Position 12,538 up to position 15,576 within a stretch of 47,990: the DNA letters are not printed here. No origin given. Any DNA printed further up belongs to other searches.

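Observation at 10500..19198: Six-gene array: three glycosyltransferases, a pseudo-ATPase ABC-exporter-like protein, a stand-alone cNMP reader and a redox-type cyclase. Candidate cyclic-nucleotide-gated glycoconjugate assembly/export system.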

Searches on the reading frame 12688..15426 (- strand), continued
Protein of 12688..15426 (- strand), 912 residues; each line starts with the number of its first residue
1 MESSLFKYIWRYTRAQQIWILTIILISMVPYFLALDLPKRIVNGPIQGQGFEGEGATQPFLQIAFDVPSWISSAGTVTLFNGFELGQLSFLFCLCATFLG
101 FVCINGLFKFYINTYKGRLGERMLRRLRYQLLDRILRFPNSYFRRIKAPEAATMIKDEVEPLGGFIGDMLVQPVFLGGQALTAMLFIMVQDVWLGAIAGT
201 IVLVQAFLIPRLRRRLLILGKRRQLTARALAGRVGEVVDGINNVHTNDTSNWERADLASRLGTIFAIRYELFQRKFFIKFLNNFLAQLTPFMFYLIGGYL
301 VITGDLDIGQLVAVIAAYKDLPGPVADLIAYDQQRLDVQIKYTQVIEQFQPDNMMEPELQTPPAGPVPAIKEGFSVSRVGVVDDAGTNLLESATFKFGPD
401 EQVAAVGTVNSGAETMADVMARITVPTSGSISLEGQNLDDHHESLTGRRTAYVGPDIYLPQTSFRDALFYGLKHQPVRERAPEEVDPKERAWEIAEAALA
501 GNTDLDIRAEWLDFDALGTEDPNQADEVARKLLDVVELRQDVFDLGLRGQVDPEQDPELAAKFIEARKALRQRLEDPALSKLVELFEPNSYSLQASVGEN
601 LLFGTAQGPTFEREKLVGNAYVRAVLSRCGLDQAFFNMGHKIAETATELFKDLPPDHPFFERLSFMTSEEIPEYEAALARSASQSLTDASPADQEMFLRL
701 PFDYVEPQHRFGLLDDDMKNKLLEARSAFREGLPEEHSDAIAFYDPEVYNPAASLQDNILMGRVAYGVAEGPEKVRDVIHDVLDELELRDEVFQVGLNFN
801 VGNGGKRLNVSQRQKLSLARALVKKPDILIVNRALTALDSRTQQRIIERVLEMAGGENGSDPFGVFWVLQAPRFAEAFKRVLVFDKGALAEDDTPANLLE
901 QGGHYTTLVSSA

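Call 32: get_annotated_region(hit=H1, flank=13000)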
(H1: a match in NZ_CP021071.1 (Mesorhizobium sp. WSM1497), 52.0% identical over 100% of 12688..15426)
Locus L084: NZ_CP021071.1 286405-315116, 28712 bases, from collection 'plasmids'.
description: Mesorhizobium sp. WSM1497 plasmid pWSM1497, complete sequence
organism: Mesorhizobium sp. WSM1497 (NCBI taxid 278153)
taxonomy: Bacteria; Pseudomonadota; Alphaproteobacteria; Hyphomicrobiales; Phyllobacteriaceae; Mesorhizobium; Mesorhizobium sp. WSM1497
host: -; source: Biserrula pelecinus L.,cell culture,root nodule; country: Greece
typing (MOB-suite, as given by PLSDB): non-mobilizable
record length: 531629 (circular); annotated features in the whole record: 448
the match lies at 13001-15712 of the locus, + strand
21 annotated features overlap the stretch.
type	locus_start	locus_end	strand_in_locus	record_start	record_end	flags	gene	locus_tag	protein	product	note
CDS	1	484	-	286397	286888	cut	-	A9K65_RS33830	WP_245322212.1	hypothetical protein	-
CDS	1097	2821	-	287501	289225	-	-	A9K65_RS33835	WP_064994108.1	adenylate/guanylate cyclase domain-containing protein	-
CDS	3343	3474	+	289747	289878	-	-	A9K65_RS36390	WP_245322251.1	hypothetical protein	-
CDS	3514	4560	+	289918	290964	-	-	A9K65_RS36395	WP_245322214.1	hypothetical protein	-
CDS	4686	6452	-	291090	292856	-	-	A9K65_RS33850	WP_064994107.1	adenylate/guanylate cyclase domain-containing protein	GO:0009190 - cyclic nucleotide biosynthetic process [Evidence IEA]; GO:0035556 - intracellular signal transduction ...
CDS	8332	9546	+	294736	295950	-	-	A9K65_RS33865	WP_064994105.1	glycosyltransferase family protein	-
CDS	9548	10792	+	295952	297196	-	-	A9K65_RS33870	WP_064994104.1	glycosyltransferase family 4 protein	-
CDS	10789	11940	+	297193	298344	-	-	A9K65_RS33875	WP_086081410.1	glycosyltransferase family protein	-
CDS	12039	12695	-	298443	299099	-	-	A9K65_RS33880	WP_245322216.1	class I SAM-dependent methyltransferase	-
CDS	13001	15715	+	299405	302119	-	-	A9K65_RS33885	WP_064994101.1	ABC transporter ATP-binding protein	-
CDS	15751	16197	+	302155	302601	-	-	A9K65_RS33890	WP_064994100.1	cyclic nucleotide-binding domain-containing protein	-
CDS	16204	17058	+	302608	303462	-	-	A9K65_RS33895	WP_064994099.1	MBL fold metallo-hydrolase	-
CDS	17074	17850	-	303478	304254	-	-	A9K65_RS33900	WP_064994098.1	polysaccharide deacetylase family protein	-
CDS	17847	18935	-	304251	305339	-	-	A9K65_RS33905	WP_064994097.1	glycosyltransferase family 4 protein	-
CDS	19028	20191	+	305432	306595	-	-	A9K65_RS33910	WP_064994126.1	DUF3095 domain-containing protein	-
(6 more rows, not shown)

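Call 42: predict_structure(alignment_id=A2)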
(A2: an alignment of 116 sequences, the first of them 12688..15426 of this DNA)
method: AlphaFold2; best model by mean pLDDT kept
length: 912 residues; sequences in the alignment: 116
mean_pLDDT: 82.4   pTM: 0.75
mean pLDDT of the five models: 82.4, 82.2, 79.0, 77.9, 76.2
residues with pLDDT >= 90: 243; 70-90: 556; 50-70: 90; < 50: 23
segments of 3 or more residues with pLDDT < 50: 175-189, 320-326
pLDDT, mean of each block of 10 residues (from residue 1): 74 81 78 73 72 71 71 70 80 84 81 81 85 85 76 72 62 47 41 64 65 70 79 84 89 90 84 77 72 78 74 58 47 67 76 82 85 92 84 91 91 91 89 90 90 88 92 87 79 85 86 86 85 91 91 89 92 87 88 90 88 85 91 91 87 78 77 88 84 89 87 89 93 88 89 90 83 88 92 91 87 93 93 89 93 83 93 92 92 91 88 77
secondary structure, 60 per line:
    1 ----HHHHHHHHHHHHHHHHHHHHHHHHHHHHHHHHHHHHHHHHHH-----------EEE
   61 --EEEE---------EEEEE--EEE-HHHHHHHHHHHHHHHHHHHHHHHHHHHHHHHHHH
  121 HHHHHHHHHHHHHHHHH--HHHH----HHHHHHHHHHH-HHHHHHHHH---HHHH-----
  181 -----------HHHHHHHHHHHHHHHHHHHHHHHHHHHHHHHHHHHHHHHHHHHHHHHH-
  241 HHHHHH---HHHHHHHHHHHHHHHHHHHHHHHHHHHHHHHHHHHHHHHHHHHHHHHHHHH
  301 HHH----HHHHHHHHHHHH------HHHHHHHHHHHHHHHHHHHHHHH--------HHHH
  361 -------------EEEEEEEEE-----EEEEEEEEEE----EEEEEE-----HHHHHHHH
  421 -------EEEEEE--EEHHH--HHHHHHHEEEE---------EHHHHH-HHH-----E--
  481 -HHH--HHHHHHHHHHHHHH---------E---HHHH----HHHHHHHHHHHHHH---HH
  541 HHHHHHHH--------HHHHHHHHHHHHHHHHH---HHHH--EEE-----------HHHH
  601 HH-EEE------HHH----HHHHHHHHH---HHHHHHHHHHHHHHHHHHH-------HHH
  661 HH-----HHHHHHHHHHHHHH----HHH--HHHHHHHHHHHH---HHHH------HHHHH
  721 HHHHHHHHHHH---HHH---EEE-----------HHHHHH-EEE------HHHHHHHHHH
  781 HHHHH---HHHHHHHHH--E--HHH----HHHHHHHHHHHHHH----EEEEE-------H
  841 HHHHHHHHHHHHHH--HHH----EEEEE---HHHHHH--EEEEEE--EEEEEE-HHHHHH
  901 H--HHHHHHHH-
elements in order (helices of 4 or more, strands of 3 or more residues): H5-46 E58-60 E63-66 E76-80 E83-85 H87-137 H140-143 H148-158 H160-168 H172-175 H192-239 H241-246 H250-303 H308-319 H326-348 H357-360 E374-382 E388-397 E402-407 H413-420 E428-433 H443-449 E450-453 H464-468 H487-500 H514-517 H522-535 H539-548 H557-573 H577-580 E583-585 H597-602 E604-606 H620-628 H632-650 H658-662 H668-681 H691-702 H706-709 H716-731 E741-743 H755-760 E762-764 H771-785 H789-797 H810-823 E828-832 H840-854 E864-868 H872-877 E880-885 E888-893 H895-901 H904-911

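Call 44: fold_search(model_id=the predicted structure, library=pdb)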
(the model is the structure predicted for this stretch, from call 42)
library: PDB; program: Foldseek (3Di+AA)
matches with E <= 10: 1296; with E <= 0.001: 837
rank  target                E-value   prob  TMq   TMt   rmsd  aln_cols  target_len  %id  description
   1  8sb9                  1.7e-16  1.00  0.22  0.18  33.7      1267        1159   12  CryoEM structure of P-Glycoprotein in inward facing 1 state under continuous turnover conditions with vinblastine (released 2025-04-23)
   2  8sa1                  1.8e-15  1.00  0.22  0.17  31.8      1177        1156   14  CryoEM structure of P-Glycoprotein in inward facing 2 state under continuous turnover conditions with verapamil (released 2025-04-23)
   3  6ujn                  3.2e-15  1.00  0.22  0.17  34.7      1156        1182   13  P-glycoprotein mutant-C952A-with BDE100 (released 2020-05-27)
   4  5ko2_A                6.3e-15  1.00  0.24  0.20  33.9      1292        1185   12  Mouse pgp 34 linker deleted mutant Hg derivative (released 2016-11-30)
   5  7qks                  6.6e-15  1.00  0.21  0.17  31.1      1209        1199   13  Cryo-EM structure of ABC transporter STE6-2p from Pichia pastoris in apo conformation at 3.1 A resolution (released 2022-10-26)
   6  8sba                  7.2e-15  1.00  0.22  0.18  32.0      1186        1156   14  CryoEM structure of P-Glycoprotein in inward facing 2 state under continuous turnover conditions with vinblastine (released 2025-04-23)
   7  5kpj                  7.9e-15  1.00  0.24  0.19  35.8      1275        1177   14  Mouse pgp methylated protein (released 2016-11-30)
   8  5ko2_B                9.1e-15  1.00  0.21  0.17  33.2      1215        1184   12  Mouse pgp 34 linker deleted mutant Hg derivative (released 2016-11-30)
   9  5mkk_A                9.5e-15  1.00  0.38  0.56  17.8       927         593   14  Crystal structure of the heterodimeric ABC transporter TmrAB, a homolog of the antigen translocation complex TAP (released 2017-01-18)
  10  8gmg                  9.9e-15  1.00  0.21  0.17  33.9      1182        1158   14  CryoEM structure of P-Glycoprotein in Apo state (released 2025-04-23)
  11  6ujp                  1.0e-14  1.00  0.25  0.20  34.4      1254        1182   12  P-glycoprotein mutant-F979A and C952A-with BDE100 (released 2020-05-27)
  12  6ujr                  1.0e-14  1.00  0.22  0.17  35.5      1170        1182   14  P-glycoprotein mutant-F724A and C952A-with BDE100 (released 2020-05-27)
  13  9nfj                  1.1e-14  1.00  0.22  0.18  36.0      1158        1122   13  Tuna P-glycoprotein Apo Conformation 2 (released 2025-06-04)
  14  7zk8                  1.4e-14  1.00  0.22  0.18  30.5      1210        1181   14  ABCB1 L971C mutant (mABCB1) in the outward facing state bound to AAC (released 2023-04-26)
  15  4q9h                  1.4e-14  1.00  0.21  0.17  34.4      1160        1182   13  P-glycoprotein at 3.4 A resolution (released 2015-03-04)
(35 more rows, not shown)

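Call 46: search_protein_families(library=pfam, proteins=[L083:12001-15096:+, L083:15086-15985:+, L083:11012-11773:-, L084:19028-20191:+, L084:17074-17850:-, L084:12039-12695:-, L082:2100-3068:+, L081:646-1989:+], max_evalue=0.001)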
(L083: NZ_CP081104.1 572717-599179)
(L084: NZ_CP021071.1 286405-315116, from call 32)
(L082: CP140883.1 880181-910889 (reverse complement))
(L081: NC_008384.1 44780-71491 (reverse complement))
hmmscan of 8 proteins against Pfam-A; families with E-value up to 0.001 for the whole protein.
L083:12001-15096:+ (1031 aa): 3 families
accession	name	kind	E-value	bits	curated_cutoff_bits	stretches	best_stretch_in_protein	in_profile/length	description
PF00664.28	ABC_membrane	-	4.3e-20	73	28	1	50-289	26-263/274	ABC transporter transmembrane region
PF00027.35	cNMP_binding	-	8e-17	61.4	27.5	1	903-987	5-89/89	Cyclic nucleotide-binding domain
PF00005.33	ABC_tran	-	1.1e-05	26.5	25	0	365-455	1-83/137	ABC transporter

L083:15086-15985:+ (299 aa): 1 family
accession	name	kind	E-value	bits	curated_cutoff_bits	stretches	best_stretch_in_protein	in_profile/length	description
PF02517.21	Rce1-like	-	3.2e-15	56.6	22.4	1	150-245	4-92/93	Type II CAAX prenyl endopeptidase Rce1-like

L083:11012-11773:- (253 aa): 1 family
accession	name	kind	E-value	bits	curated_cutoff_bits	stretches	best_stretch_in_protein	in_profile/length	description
PF20086.4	DUF6478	-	2.1e-103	345.5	27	1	2-253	6-257/257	Family of unknown function (DUF6478)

L084:19028-20191:+ (387 aa): 1 family
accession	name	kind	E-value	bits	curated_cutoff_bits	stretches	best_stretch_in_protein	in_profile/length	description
PF11294.13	DUF3095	-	5.6e-129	431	22.2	1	10-381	1-378/378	Protein of unknown function (DUF3095)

L084:17074-17850:- (258 aa): 0 families

L084:12039-12695:- (218 aa): 1 family
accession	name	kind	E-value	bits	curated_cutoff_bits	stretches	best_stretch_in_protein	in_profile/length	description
PF13649.12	Methyltransf_25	-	0.00048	21.2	27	1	96-152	22-79/97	Methyltransferase domain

L082:2100-3068:+ (322 aa): 1 family
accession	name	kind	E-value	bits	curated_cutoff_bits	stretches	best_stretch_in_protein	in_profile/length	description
PF14099.13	Polysacc_lyase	-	6.9e-39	134.3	29.9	1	54-305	15-210/210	Polysaccharide lyase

L081:646-1989:+ (447 aa): 1 family
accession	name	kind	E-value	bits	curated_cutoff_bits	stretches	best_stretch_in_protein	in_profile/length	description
PF00211.25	Guanylate_cyc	-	1.6e-06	28.2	21.9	1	221-360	11-142/183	Adenylate and Guanylate cyclase catalytic domain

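Call 100: search_protein_families(library=padloc, proteins=[window:12688-15426:-], max_evalue=0.001)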
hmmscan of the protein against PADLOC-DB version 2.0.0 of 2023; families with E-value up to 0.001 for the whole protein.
window:12688-15426:- (912 aa): 1 family
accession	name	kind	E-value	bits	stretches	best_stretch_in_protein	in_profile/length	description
PDLC04135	mad3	-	0.00068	17.3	0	812-855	268-313/374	mads_3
